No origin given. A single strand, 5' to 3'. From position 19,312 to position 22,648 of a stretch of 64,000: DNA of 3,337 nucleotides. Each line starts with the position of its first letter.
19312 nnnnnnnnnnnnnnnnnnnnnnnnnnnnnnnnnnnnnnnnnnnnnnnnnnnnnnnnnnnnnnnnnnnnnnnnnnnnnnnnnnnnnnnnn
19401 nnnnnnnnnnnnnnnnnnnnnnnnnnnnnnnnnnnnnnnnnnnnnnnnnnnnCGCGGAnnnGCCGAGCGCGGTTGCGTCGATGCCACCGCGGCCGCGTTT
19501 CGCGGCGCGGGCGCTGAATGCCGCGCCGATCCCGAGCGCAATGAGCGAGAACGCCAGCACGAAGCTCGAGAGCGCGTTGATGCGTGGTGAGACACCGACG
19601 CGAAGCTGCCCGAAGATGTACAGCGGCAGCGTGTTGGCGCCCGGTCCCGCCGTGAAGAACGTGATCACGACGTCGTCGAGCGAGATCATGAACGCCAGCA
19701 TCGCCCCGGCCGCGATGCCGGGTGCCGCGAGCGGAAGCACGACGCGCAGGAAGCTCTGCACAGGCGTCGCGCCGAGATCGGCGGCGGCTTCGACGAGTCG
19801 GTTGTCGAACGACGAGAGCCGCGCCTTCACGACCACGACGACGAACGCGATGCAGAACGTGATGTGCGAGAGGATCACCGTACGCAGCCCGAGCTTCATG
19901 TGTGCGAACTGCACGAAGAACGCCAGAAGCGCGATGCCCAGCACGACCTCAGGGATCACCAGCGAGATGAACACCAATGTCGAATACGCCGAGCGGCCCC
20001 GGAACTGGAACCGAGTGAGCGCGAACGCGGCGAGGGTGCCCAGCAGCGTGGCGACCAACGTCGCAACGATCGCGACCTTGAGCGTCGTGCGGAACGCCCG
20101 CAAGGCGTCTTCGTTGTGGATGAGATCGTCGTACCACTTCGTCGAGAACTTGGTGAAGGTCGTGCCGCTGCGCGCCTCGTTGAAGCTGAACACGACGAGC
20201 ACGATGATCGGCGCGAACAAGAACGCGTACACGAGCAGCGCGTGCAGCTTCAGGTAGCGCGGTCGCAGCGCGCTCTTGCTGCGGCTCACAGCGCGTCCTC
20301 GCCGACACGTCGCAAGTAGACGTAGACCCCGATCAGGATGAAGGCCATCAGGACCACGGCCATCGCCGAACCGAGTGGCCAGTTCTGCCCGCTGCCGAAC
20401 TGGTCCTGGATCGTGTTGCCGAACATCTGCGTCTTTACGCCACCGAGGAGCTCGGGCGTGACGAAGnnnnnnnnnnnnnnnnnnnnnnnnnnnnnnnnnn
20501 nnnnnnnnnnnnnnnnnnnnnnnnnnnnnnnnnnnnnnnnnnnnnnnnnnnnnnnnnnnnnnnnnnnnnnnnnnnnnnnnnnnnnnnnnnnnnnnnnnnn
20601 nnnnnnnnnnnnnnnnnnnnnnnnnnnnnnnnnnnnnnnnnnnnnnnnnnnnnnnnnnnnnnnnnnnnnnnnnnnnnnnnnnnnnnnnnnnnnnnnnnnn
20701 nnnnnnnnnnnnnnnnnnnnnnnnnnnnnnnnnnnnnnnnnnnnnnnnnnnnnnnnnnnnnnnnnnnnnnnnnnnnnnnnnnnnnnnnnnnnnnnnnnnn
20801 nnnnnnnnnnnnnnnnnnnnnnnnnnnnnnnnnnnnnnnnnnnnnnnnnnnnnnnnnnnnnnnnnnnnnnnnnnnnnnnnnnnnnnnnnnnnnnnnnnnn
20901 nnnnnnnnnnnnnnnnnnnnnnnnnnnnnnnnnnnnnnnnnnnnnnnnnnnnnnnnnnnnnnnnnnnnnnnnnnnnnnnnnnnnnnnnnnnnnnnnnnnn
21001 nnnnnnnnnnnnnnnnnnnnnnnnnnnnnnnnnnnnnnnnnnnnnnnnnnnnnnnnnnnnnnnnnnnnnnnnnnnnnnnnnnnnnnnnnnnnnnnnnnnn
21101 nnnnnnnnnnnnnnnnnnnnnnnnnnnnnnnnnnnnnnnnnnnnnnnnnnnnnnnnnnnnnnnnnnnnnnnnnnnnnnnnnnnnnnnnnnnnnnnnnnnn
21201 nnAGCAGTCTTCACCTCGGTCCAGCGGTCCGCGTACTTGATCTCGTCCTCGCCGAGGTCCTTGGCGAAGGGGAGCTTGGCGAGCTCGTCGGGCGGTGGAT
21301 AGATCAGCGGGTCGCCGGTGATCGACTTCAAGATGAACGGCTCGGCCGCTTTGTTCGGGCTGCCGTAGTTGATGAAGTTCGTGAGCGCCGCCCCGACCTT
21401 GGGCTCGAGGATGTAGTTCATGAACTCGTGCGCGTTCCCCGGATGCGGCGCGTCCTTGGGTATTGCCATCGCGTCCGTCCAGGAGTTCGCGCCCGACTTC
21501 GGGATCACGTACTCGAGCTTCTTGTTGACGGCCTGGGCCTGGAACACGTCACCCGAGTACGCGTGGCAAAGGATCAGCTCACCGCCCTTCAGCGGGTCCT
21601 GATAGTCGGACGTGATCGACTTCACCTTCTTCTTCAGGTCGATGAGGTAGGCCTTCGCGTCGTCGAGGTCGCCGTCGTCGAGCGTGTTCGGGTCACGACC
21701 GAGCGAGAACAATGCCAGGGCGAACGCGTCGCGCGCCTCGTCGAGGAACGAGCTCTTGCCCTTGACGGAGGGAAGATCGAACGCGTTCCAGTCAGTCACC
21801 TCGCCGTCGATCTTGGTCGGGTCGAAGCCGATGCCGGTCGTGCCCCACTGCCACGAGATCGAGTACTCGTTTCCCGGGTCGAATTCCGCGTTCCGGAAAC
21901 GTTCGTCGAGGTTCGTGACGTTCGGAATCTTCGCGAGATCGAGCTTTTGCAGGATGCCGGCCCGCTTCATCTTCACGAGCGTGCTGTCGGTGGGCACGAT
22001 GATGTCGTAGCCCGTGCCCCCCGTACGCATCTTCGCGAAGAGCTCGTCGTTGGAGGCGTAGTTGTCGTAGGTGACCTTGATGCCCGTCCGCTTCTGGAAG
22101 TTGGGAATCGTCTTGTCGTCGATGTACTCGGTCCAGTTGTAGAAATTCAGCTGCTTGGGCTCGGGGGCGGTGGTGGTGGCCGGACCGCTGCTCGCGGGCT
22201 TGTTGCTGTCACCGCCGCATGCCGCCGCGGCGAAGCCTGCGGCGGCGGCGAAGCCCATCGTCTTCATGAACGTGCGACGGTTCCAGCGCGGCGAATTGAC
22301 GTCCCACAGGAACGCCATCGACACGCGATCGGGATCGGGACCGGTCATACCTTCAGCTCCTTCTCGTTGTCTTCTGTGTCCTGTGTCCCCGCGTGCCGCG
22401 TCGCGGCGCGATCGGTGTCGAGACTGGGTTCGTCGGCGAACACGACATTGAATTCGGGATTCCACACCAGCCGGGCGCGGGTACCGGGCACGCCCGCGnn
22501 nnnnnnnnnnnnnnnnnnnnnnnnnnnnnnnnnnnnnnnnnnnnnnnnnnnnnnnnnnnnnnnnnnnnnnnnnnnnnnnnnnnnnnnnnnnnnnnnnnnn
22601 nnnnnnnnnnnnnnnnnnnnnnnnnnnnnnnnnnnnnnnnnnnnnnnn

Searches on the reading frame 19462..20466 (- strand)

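Call 53: search_protein_families(library=pfam, proteins=[window:19462-20466:-], max_evalue=0.0001)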
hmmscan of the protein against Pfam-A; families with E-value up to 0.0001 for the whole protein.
window:19462-20466:- (335 aa): 1 family
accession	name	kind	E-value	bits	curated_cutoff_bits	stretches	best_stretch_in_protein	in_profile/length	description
PF00528.27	BPD_transp_1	-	2.9e-15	56.9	26.4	1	140-318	2-174/184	Binding-protein-dependent transport system inner membrane component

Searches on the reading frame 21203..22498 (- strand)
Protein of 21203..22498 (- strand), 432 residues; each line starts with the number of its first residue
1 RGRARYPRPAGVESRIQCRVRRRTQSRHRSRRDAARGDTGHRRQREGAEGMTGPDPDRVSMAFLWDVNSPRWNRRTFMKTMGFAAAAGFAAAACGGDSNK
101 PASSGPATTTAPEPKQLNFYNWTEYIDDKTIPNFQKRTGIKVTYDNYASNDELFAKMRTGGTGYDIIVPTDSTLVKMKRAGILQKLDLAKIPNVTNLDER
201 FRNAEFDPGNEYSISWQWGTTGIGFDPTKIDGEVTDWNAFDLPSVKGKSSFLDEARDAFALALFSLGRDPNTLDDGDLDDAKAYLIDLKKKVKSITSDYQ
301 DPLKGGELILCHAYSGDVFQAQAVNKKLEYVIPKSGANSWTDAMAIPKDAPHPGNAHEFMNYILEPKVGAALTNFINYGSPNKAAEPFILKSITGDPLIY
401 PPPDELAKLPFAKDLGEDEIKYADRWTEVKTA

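Call 53: search_protein_families(library=pfam, proteins=[window:21203-22498:-], max_evalue=0.0001)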
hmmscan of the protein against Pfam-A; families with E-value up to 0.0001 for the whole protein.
window:21203-22498:- (432 aa): 4 families
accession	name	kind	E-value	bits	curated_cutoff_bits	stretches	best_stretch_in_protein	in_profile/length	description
PF13416.11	SBP_bac_8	-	2.2e-31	110.2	27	1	133-390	5-268/279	Bacterial extracellular solute-binding protein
PF13343.11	SBP_bac_6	-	2.1e-21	77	24.6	1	165-386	5-225/245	Bacterial extracellular solute-binding protein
PF01547.30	SBP_bac_1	-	1.1e-15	58.9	26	1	121-368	9-305/307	Bacterial extracellular solute-binding protein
PF13531.11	SBP_bac_11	-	8.3e-08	32.7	25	0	322-373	169-222/227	Bacterial extracellular solute-binding protein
